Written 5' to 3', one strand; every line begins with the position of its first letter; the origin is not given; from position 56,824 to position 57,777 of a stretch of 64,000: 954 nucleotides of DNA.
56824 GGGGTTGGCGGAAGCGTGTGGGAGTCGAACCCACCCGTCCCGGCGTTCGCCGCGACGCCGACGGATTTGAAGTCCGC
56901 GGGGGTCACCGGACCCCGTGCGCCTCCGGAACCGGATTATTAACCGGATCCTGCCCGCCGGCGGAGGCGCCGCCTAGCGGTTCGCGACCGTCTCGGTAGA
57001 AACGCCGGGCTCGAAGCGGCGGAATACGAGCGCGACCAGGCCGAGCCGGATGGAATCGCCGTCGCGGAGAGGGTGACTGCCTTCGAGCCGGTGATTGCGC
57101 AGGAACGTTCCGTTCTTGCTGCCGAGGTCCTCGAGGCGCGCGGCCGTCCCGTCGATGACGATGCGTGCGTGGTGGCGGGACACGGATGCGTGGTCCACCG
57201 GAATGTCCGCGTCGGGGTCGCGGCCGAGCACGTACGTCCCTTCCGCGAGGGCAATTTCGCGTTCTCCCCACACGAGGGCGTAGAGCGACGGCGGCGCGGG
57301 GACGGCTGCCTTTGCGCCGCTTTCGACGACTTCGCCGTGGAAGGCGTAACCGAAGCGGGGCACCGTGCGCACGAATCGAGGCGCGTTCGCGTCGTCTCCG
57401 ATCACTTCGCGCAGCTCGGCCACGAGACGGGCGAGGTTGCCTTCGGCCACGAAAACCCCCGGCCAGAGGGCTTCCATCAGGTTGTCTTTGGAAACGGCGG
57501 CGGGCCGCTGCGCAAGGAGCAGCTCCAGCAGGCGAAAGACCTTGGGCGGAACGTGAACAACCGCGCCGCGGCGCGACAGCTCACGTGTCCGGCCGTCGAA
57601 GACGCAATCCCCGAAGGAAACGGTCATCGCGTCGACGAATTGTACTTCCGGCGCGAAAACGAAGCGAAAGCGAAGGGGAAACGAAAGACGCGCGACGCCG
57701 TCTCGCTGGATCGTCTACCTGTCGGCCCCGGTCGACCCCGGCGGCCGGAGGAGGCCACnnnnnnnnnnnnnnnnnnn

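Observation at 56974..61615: Winged-helix/FHA regulator next to two tandem 623-aa paralogs that combine a BNR propeller with an unassigned six-fold ~46-aa repeat array, each with a duplicated purine-rich leader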

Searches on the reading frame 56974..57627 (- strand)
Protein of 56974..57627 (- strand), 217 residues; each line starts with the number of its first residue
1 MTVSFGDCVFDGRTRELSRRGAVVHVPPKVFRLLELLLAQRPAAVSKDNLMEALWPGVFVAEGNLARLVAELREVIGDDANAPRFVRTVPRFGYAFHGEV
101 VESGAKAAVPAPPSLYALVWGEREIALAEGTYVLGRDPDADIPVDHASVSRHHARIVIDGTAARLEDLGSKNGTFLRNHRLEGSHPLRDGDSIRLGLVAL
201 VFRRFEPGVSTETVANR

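Call 5: search_protein_families(library=pfam, proteins=[window:56974-57627:-], max_evalue=0.1)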
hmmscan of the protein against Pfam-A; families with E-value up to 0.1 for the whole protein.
window:56974-57627:- (217 aa): 3 families
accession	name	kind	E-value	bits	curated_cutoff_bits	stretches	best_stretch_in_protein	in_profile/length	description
PF00498.31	FHA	-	3.3e-22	79.1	20.7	1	132-196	1-67/67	FHA domain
PF16697.10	Yop-YscD_cpl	-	2.9e-14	53.5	33.2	1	124-203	11-91/94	Inner membrane component of T3SS, cytoplasmic domain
PF00486.34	Trans_reg_C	-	8.3e-14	51.9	26.2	1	23-96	3-77/77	Transcriptional regulatory protein, C terminal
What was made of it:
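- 56974..57627 (-): Regulator gene, 217 aa: OmpR/CadC-type winged helix plus FHA domain. Pfam Trans_reg_C 8e-14 and FHA 3e-22 (call 5).
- On OmpR/PhoB-type winged-helix DNA-binding domain (Pfam PF00486 Trans_reg_C): 51.9 bits against a cutoff of 26.2, residues 23-96 (call 5)
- Checked: FHA covers residues 132-196 (79.1 bits, cutoff 20.7) (call 5).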

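Call 8: search_protein_families(library=ncbifam, proteins=[window:56974-57627:-], max_evalue=0.1)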
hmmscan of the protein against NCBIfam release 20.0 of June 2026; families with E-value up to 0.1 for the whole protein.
window:56974-57627:- (217 aa): 31 families (the best 25 are shown)
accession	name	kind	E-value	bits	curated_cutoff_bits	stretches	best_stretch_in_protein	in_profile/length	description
NF049868.1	FhaB_Rv0019c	equivalog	2.1e-15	57.1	125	1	123-197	79-153/158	FHA domain-containing protein FhaB/FipA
NF041660.2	oxygluDhInhib_OdhI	equivalog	2.8e-12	46.6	200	1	126-202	52-127/130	oxoglutarate dehydrogenase inhibitor Odhl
NF052573.1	HisKinEspAMyxo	equivalog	3.2e-11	42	1400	1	126-203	42-118/755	serine histidine kinase EspA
NF009037.0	PRK12370.1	equivalog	3.2e-09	35.7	589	1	5-110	16-119/553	HilA/EilA family virulence transcriptional regulator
NF007540.1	PRK10153.1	equivalog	1.9e-08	33.6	400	1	12-101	15-105/516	lysine decarboxylation/transport transcriptional activator CadC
NF007005.1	PRK09468.1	equivalog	1.2e-07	31.4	331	1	2-97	136-232/237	osmolarity response regulator transcription factor OmpR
NF033117.2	vanR_ACDEGLN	exception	3.5e-07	30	350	1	9-95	137-224/226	VanR-ABDEGLN family response regulator transcription factor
NF040689.1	MtrAB_MtrA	equivalog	5.4e-07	29.2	300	1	2-94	123-216/219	MtrAB system response regulator MtrA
TIGR03354.1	VI_FHA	hypoth_equivalog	2.9e-06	27.4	120.25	1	126-199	20-98/420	type VI secretion system-associated FHA domain protein TagH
TIGR02154.1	PhoB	equivalog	5.1e-06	26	296.2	1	3-96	132-225/226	phosphate regulon transcriptional regulator PhoB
NF007820.0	PRK10529.1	equivalog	6.3e-06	25.8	325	1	3-96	129-223/225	two-component system response regulator KdpE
NF045944.1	ResRegRpaBCyano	equivalog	8.6e-06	25.3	330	1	3-96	131-227/229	response regulator transcription factor RpaB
NF008870.1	PRK11906.1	equivalog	1.1e-05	24.7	800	1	22-102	28-107/458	HilA family transcriptional regulator YgeH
NF045914.1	RespRegNblR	equivalog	4e-05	23.3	300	1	3-95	132-224/228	response regulator transcription factor NblR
NF033120.0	vanR_FM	exception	4.9e-05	23.1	460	1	3-98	135-231/231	vancomycin resistance response regulator transcription factor, VanR-F/VanR-M family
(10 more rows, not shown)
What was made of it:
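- On Two-component response regulator (OmpR/PhoB family): The wHTH domain starts at residue 23 (calls 5, 8).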

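Call 36: find_related_loci(query=A3, collection=metagenome_contigs, flank=5000)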
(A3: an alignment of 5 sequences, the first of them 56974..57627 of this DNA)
Query A3 (217 aa) in metagenome_contigs; peptide patterns used: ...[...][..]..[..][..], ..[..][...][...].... (x = any residue, [..] = any of these).
600 stretches matched a pattern (row limit reached: there are more); 577 encode a relative of the query (tblastn E <= 1e-3); the best 80 are kept; 80 distinct loci.
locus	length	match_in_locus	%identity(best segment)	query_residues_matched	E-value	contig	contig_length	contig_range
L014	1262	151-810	68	1-215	7e-94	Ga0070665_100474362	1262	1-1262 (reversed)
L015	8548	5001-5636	61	1-215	1e-82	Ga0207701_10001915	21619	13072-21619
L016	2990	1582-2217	61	1-215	8e-84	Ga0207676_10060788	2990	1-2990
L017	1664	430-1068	58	1-217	2e-79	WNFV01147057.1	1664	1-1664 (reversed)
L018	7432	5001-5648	58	1-217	5e-74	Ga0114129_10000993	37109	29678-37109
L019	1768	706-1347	57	1-213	1e-75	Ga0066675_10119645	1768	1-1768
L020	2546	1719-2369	53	1-217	2e-71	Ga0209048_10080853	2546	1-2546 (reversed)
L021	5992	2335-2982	54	1-216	6e-70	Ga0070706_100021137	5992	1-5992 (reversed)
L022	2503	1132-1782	55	1-216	4e-70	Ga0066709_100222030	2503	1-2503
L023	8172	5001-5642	54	1-217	3e-69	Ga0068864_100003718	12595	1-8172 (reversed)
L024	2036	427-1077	58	1-217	6e-71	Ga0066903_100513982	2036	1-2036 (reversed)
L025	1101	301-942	55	1-217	8e-74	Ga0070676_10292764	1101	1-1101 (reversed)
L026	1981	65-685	54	1-213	4e-70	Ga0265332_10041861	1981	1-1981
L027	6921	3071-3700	56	1-213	3e-68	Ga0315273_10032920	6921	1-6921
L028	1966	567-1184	55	1-213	1e-69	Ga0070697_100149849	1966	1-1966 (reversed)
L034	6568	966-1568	54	3-203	7e-66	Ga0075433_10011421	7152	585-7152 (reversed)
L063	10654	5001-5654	50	1-216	3e-62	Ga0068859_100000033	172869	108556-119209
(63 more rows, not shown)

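Call 37: find_homologous_proteins(query=A3)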
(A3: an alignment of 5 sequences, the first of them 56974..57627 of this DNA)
Query A3 (5 sequences) (217 aa, profile of the alignment): 7853 proteins with E <= 0.001 among 8000 candidates; the best 120 are listed.
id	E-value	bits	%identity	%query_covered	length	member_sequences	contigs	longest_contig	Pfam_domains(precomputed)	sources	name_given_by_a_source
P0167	1.3e-137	474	47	99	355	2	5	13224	PF00498.32,PF16697.11,PF00486.35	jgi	jgi:DNA-binding winged helix-turn-helix (wHTH) protein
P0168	6.2e-106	371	53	100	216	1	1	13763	PF00498.32,PF16697.11,PF00486.35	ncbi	ncbi:MAG TPA: FHA domain-containing protein [Thermoanaerobaculia bacterium]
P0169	1.3e-103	363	54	94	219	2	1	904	PF00498.32,PF16697.11,PF00486.35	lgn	-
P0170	1.6e-103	363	100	100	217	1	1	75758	PF00498.32,PF16697.11,PF00486.35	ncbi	-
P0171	5.2e-100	351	53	98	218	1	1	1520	PF00498.32,PF16697.11,PF00486.35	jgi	jgi:DNA-binding winged helix-turn-helix (wHTH) protein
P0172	8.3e-100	351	51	100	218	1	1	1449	PF00498.32,PF16697.11,PF00486.35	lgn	-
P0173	9.1e-100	350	52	97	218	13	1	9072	PF00498.32,PF16697.11,PF00486.35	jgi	jgi:DNA-binding winged helix-turn-helix (wHTH) protein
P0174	2.1e-99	349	51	97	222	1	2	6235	PF00498.32,PF16697.11,PF00486.35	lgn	-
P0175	2.9e-99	349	48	100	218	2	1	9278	PF00498.32,PF16697.11,PF00486.35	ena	-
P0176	3.7e-99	348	51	99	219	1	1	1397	PF00498.32,PF16697.11,PF00486.35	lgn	-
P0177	4.8e-99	348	49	100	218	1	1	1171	PF00498.32,PF16697.11,PF00486.35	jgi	jgi:DNA-binding winged helix-turn-helix (wHTH) protein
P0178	5.3e-99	348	51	100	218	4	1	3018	PF00498.32,PF16697.11,PF00486.35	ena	-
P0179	8.4e-99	347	52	100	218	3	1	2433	PF00498.32,PF16697.11,PF00486.35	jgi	-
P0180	1.1e-98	347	53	97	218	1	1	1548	PF00498.32,PF16697.11,PF00486.35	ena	-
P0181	1.3e-98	347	51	100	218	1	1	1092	PF00498.32,PF16697.11,PF00486.35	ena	-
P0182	1.5e-98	346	52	100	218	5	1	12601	PF00498.32,PF16697.11,PF00486.35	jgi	jgi:DNA-binding winged helix-turn-helix (wHTH) protein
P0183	1.5e-98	346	52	100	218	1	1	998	PF00498.32,PF16697.11,PF00486.35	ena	-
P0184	1.8e-98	346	51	98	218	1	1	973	PF00498.32,PF16697.11,PF00486.35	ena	-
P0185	1.9e-98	346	50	100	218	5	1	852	PF00498.32,PF16697.11,PF00486.35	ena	-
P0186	2.3e-98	346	88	100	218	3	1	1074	PF00498.32,PF16697.11,PF00486.35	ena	-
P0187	2.7e-98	346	51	100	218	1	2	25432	PF00498.32,PF16697.11,PF00486.35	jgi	-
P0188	3.0e-98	345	50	100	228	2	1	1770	PF00498.32,PF16697.11,PF00486.35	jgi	jgi:DNA-binding winged helix-turn-helix (wHTH) protein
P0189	3.4e-98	345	92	100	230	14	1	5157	PF00498.32,PF16697.11,PF00486.35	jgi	jgi:DNA-binding winged helix-turn-helix (wHTH) protein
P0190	4.1e-98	345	51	97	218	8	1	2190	PF00498.32,PF16697.11,PF00486.35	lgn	-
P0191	4.2e-98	345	52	100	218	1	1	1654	PF00498.32,PF16697.11,PF00486.35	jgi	jgi:DNA-binding winged helix-turn-helix (wHTH) protein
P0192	4.5e-98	345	53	100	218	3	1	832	PF00498.32,PF16697.11,PF00486.35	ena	-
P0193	6.1e-98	344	51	97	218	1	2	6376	PF00498.32,PF16697.11,PF00486.35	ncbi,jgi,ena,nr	ncbi:MAG TPA: FHA domain-containing protein [Thermoanaerobaculia bacterium]|nr:FHA domain-containing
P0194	6.5e-98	344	49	100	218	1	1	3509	PF00498.32,PF16697.11,PF00486.35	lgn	-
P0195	8.6e-98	344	53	98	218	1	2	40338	PF00498.32,PF16697.11,PF00486.35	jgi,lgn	jgi:DNA-binding winged helix-turn-helix (wHTH) protein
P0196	9.5e-98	344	52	98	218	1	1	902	PF00498.32,PF16697.11,PF00486.35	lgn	-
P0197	1.0e-97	344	50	100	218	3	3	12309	PF00498.32,PF16697.11,PF00486.35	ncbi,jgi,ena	-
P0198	1.0e-97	344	51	100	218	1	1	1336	PF00498.32,PF16697.11,PF00486.35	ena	-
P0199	1.2e-97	344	50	100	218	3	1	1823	PF00498.32,PF16697.11,PF00486.35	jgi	jgi:DNA-binding winged helix-turn-helix (wHTH) protein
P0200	1.3e-97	343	51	99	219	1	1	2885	PF00498.32,PF16697.11,PF00486.35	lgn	-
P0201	1.4e-97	343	53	100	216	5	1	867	PF00498.32,PF16697.11,PF00486.35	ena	-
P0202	1.8e-97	343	53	98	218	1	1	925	PF00498.32,PF16697.11,PF00486.35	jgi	-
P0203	2.5e-97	342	51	100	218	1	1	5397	PF00498.32,PF16697.11,PF00486.35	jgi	jgi:DNA-binding winged helix-turn-helix (wHTH) protein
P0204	2.5e-97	342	53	97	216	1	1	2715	PF00498.32,PF16697.11,PF00486.35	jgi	jgi:DNA-binding winged helix-turn-helix (wHTH) protein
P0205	2.7e-97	342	52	100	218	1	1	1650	PF00498.32,PF16697.11,PF00486.35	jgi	-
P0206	2.7e-97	342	51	100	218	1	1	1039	PF00498.32,PF16697.11,PF00486.35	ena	-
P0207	2.8e-97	342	51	100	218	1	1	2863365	PF00498.32,PF16697.11,PF00486.35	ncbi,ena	-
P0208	3.0e-97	342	52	100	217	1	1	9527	PF00498.32,PF16697.11,PF00486.35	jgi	jgi:DNA-binding winged helix-turn-helix (wHTH) protein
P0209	3.0e-97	342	51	100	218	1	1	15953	PF00498.32,PF16697.11,PF00486.35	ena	-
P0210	3.0e-97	342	51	100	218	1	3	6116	PF00498.32,PF16697.11,PF00486.35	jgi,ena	-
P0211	3.3e-97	342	52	100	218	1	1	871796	PF00498.32,PF16697.11,PF00486.35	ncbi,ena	-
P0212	3.4e-97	342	51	100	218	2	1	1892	PF00498.32,PF16697.11,PF00486.35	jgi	jgi:DNA-binding winged helix-turn-helix (wHTH) protein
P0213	3.9e-97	342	52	100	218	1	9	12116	PF00498.32,PF16697.11,PF00486.35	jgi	jgi:DNA-binding winged helix-turn-helix (wHTH) protein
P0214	4.1e-97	342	52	100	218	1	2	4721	PF00498.32,PF16697.11,PF00486.35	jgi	jgi:DNA-binding winged helix-turn-helix (wHTH) protein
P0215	4.2e-97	342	51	100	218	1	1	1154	PF00498.32,PF16697.11,PF00486.35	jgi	jgi:DNA-binding winged helix-turn-helix (wHTH) protein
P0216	4.2e-97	342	51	100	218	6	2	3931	PF00498.32,PF16697.11,PF00486.35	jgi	-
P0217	5.0e-97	341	51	99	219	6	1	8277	PF00498.32,PF16697.11,PF00486.35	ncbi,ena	-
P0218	5.0e-97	341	53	100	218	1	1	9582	PF00498.32,PF16697.11,PF00486.35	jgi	jgi:DNA-binding winged helix-turn-helix (wHTH) protein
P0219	5.1e-97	341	50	100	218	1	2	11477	PF00498.32,PF16697.11,PF00486.35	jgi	jgi:DNA-binding winged helix-turn-helix (wHTH) protein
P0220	5.1e-97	341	52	100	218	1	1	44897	PF00498.32,PF16697.11,PF00486.35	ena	-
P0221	6.5e-97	341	51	100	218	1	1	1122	PF00498.32,PF16697.11,PF00486.35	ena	-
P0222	6.5e-97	341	53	98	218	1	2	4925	PF00498.32,PF16697.11,PF00486.35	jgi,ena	-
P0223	7.0e-97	341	51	97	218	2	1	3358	PF00498.32,PF16697.11,PF00486.35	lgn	-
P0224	7.2e-97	341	50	100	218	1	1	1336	PF00498.32,PF16697.11,PF00486.35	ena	-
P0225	7.8e-97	341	50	100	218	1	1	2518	PF00498.32,PF16697.11,PF00486.35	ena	-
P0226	8.1e-97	341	51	100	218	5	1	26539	PF00498.32,PF16697.11,PF00486.35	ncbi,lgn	-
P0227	9.3e-97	341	52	100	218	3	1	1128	PF00498.32,PF16697.11,PF00486.35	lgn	-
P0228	1.0e-96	340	52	98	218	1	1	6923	PF00498.32,PF16697.11,PF00486.35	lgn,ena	-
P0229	1.0e-96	340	51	100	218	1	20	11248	PF00498.32,PF16697.11,PF00486.35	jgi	jgi:DNA-binding winged helix-turn-helix (wHTH) protein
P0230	1.2e-96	340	53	100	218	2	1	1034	PF00498.32,PF16697.11,PF00486.35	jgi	-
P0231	1.2e-96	340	51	99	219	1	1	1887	PF00498.32,PF16697.11,PF00486.35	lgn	-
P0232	1.3e-96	340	51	100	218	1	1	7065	PF00498.32,PF16697.11,PF00486.35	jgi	-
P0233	1.4e-96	340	53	97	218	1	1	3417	PF00498.32,PF16697.11,PF00486.35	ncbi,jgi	-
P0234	1.5e-96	340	52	100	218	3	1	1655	PF00498.32,PF16697.11,PF00486.35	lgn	-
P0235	1.5e-96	340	52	98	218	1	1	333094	PF00498.32,PF16697.11,PF00486.35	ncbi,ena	-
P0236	1.7e-96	340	50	97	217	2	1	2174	PF00498.32,PF16697.11,PF00486.35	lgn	-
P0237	1.8e-96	340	53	97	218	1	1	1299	PF00498.32,PF16697.11,PF00486.35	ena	-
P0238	1.8e-96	340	50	100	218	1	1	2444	PF00498.32,PF16697.11,PF00486.35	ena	-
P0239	1.9e-96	340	54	98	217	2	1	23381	PF00498.32,PF16697.11,PF00486.35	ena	-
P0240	2.0e-96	339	51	100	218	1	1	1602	PF00498.32,PF16697.11,PF00486.35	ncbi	-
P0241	2.0e-96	339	54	100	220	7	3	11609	PF00498.32,PF16697.11,PF00486.35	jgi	jgi:DNA-binding winged helix-turn-helix (wHTH) protein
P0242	2.0e-96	339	52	97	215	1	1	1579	PF00498.32,PF16697.11,PF00486.35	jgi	jgi:DNA-binding winged helix-turn-helix (wHTH) protein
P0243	2.2e-96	339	51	97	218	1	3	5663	PF00498.32,PF16697.11,PF00486.35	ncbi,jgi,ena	-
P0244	2.3e-96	339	53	98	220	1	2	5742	PF00498.32,PF16697.11,PF00486.35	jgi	jgi:DNA-binding winged helix-turn-helix (wHTH) protein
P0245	2.5e-96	339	51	100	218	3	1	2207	PF00498.32,PF16697.11,PF00486.35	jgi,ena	jgi:DNA-binding winged helix-turn-helix (wHTH) protein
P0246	2.5e-96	339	51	100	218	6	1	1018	PF00498.32,PF16697.11,PF00486.35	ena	-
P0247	3.1e-96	339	51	100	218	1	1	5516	PF00498.32,PF16697.11,PF00486.35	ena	-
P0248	3.2e-96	339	50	100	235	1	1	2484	PF00498.32,PF16697.11,PF00486.35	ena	-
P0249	3.2e-96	339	50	98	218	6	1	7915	PF00498.32,PF16697.11,PF00486.35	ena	-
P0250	3.4e-96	339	52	98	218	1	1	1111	PF00498.32,PF16697.11,PF00486.35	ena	-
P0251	3.4e-96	339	51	100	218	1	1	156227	PF00498.32,PF16697.11,PF00486.35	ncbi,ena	-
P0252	3.5e-96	339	53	98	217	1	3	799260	PF00498.32,PF16697.11,PF00486.35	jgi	jgi:DNA-binding winged helix-turn-helix (wHTH) protein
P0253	3.5e-96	339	47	100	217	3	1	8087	PF00498.32,PF16697.11,PF00486.35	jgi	jgi:DNA-binding winged helix-turn-helix (wHTH) protein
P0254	4.0e-96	338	52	100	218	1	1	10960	PF00498.32,PF16697.11,PF00486.35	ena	-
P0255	4.0e-96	338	52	97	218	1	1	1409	PF00498.32,PF16697.11,PF00486.35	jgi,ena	-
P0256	4.1e-96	338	51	100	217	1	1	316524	PF00498.32,PF16697.11,PF00486.35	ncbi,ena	-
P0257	4.2e-96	338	53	100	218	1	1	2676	PF00498.32,PF16697.11,PF00486.35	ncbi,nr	ncbi:MAG TPA: FHA domain-containing protein [Thermoanaerobaculia bacterium]|nr:FHA domain-containing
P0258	4.6e-96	338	49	100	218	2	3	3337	PF00498.32,PF16697.11,PF00486.35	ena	-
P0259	5.5e-96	338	51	100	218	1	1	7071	PF00498.32,PF16697.11,PF00486.35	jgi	jgi:DNA-binding winged helix-turn-helix (wHTH) protein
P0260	5.7e-96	338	51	100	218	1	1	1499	PF00498.32,PF16697.11,PF00486.35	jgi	jgi:DNA-binding winged helix-turn-helix (wHTH) protein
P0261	6.4e-96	338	50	100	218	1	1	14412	PF00498.32,PF16697.11,PF00486.35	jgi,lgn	jgi:DNA-binding winged helix-turn-helix (wHTH) protein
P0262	6.9e-96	338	50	99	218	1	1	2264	PF00498.32,PF16697.11,PF00486.35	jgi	jgi:DNA-binding winged helix-turn-helix (wHTH) protein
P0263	7.1e-96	338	49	100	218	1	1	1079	PF00498.32,PF16697.11,PF00486.35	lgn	-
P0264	7.6e-96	338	50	100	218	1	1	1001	PF00498.32,PF16697.11,PF00486.35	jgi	jgi:DNA-binding winged helix-turn-helix (wHTH) protein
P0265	8.5e-96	337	52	100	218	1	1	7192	PF00498.32,PF16697.11,PF00486.35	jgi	jgi:DNA-binding winged helix-turn-helix (wHTH) protein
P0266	8.8e-96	337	49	100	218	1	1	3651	PF00498.32,PF16697.11,PF00486.35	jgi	-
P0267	9.4e-96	337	52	98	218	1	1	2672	PF00498.32,PF16697.11,PF00486.35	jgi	jgi:DNA-binding winged helix-turn-helix (wHTH) protein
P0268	9.8e-96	337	51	98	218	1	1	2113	PF00498.32,PF16697.11,PF00486.35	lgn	-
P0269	1.0e-95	337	52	100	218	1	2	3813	PF00498.32,PF16697.11,PF00486.35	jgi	jgi:DNA-binding winged helix-turn-helix (wHTH) protein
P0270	1.1e-95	337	52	100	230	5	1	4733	PF00498.32,PF16697.11,PF00486.35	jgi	jgi:DNA-binding winged helix-turn-helix (wHTH) protein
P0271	1.1e-95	337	52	98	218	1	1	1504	PF00498.32,PF16697.11,PF00486.35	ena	-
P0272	1.1e-95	337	51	98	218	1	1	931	PF00498.32,PF16697.11,PF00486.35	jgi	-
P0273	1.2e-95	337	51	97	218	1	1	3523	PF00498.32,PF16697.11,PF00486.35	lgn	-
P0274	1.4e-95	337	50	100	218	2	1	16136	PF00498.32,PF16697.11,PF00486.35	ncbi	-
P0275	1.5e-95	337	52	98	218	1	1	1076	PF00498.32,PF16697.11,PF00486.35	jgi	jgi:DNA-binding winged helix-turn-helix (wHTH) protein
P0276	1.7e-95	336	62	100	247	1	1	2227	PF00498.32,PF16697.11,PF00486.35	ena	-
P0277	1.8e-95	336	52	98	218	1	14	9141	PF00498.32,PF16697.11,PF00486.35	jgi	jgi:DNA-binding winged helix-turn-helix (wHTH) protein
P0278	1.8e-95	336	53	100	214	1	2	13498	PF00498.32,PF16697.11,PF00486.35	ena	-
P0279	1.9e-95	336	51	97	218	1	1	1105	PF00498.32,PF16697.11,PF00486.35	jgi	jgi:DNA-binding winged helix-turn-helix (wHTH) protein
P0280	2.0e-95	336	48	100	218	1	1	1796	PF00498.32,PF16697.11,PF00486.35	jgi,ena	-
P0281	2.4e-95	336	52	100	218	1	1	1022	PF00498.32,PF16697.11,PF00486.35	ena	-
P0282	2.6e-95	336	50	97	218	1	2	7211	PF00498.32,PF16697.11,PF00486.35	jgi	jgi:DNA-binding winged helix-turn-helix (wHTH) protein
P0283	2.7e-95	336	50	97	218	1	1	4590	PF00498.32,PF16697.11,PF00486.35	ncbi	-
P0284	2.8e-95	336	50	100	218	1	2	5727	PF00498.32,PF16697.11,PF00486.35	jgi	jgi:DNA-binding winged helix-turn-helix (wHTH) protein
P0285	2.9e-95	336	53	98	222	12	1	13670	PF00498.32,PF16697.11,PF00486.35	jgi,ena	-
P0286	3.1e-95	336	50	100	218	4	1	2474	PF00498.32,PF16697.11,PF00486.35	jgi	jgi:DNA-binding winged helix-turn-helix (wHTH) protein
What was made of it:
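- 56974..57627 (-): Family of >7,800 proteins of about 218 aa with the same architecture (call 37).
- Regulator family: more than 7,800 proteins of about 218 aa share the architecture (call 37).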

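Call 41: search_protein_families(library=pfam, alignment_id=A4, max_evalue=0.0001)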
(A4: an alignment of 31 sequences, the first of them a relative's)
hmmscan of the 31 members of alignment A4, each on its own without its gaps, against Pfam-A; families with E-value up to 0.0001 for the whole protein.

A. member 1, L020:2-1624:- (541 aa): 4 families
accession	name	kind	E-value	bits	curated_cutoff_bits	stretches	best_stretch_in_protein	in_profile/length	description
PF15902.12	Sortilin-Vps10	-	2.6e-15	56.6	33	2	287-405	3-120/446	Sortilin, neurotensin receptor 3,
PF02012.26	BNR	-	1.8e-08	33.5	27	0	290-299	3-12/12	BNR/Asp-box repeat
PF19755.4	DUF6242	-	3.8e-07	30.6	29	0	283-337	164-217/217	Domain of unknown function (DUF6242)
PF14870.12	PSII_BNR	-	3.4e-06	27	27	0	435-516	84-161/303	Photosynthesis system II assembly factor YCF48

B. families by the number of members that match (of 31 scanned): 35 families (the first 25 are shown)
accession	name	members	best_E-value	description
PF15902.12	Sortilin-Vps10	5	5.7e-20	Sortilin, neurotensin receptor 3,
PF02012.26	BNR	5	2.8e-10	BNR/Asp-box repeat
PF00069.31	Pkinase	3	7.4e-51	Protein kinase domain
PF07714.23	PK_Tyr_Ser-Thr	3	1.6e-38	Protein tyrosine and serine/threonine kinase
PF01636.29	APH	3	1.5e-10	Phosphotransferase enzyme family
PF03109.22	ABC1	3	2.7e-07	ABC1 atypical kinase-like domain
PF25183.1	OMP_b-brl_4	2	9.8e-84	Outer membrane beta barrel domain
PF01569.27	PAP2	2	7.3e-22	PAP2 superfamily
PF13620.12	CarboxypepD_reg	2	6.1e-19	Carboxypeptidase regulatory-like domain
PF00593.30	TonB_dep_Rec_b-barrel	2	2.5e-10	TonB dependent receptor-like, beta-barrel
PF22778.2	VCPO_2nd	2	3.7e-10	VCPO second helical-bundle domain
PF14870.12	PSII_BNR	2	9.6e-10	Photosynthesis system II assembly factor YCF48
PF07883.17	Cupin_2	2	3.4e-08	Cupin domain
PF24684.1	Vgb_lyase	1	1e-71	Virginiamycin B lyase family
PF05649.18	Peptidase_M13_N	1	1.8e-53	Peptidase family M13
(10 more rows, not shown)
